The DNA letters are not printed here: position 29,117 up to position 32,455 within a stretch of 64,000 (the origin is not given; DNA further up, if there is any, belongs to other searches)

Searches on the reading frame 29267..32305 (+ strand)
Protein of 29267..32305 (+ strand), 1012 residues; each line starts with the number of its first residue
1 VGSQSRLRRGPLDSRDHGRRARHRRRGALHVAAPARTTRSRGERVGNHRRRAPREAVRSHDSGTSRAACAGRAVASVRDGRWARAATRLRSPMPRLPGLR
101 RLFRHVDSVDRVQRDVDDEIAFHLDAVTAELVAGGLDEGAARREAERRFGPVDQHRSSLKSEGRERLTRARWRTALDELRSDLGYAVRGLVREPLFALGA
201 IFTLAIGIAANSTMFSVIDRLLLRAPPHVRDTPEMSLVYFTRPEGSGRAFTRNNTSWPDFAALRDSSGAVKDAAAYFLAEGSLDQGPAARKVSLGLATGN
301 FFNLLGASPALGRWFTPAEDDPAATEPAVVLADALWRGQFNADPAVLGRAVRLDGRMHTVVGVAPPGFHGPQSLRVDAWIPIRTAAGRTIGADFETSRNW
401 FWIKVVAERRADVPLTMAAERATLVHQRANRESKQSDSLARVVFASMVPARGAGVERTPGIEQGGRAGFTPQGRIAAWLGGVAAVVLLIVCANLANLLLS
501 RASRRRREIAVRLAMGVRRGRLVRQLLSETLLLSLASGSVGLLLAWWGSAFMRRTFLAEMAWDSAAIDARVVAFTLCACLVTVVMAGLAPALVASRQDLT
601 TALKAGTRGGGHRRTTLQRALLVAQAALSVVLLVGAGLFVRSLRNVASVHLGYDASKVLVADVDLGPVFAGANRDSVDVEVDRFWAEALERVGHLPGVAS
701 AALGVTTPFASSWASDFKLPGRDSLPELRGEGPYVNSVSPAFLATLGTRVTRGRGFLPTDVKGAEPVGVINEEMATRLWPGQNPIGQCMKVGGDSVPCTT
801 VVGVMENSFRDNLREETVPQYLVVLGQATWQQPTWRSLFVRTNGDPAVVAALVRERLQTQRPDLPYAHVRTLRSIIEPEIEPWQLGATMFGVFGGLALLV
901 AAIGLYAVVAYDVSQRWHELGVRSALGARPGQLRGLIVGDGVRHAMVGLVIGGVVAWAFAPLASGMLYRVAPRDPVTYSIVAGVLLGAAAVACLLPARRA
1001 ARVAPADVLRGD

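Call 52: search_protein_families(library=pfam, proteins=[window:29267-32305:+], max_evalue=0.00001)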
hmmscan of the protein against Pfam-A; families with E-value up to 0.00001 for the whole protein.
window:29267-32305:+ (1012 aa): 2 families
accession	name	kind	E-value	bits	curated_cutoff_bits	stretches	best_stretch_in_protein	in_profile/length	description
PF12704.14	MacB_PCD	-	1.2e-32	114.4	27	2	200-416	4-200/207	MacB-like periplasmic core domain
PF02687.27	FtsX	-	3.9e-28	98.4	25.5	2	482-597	3-118/120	FtsX-like permease C-terminal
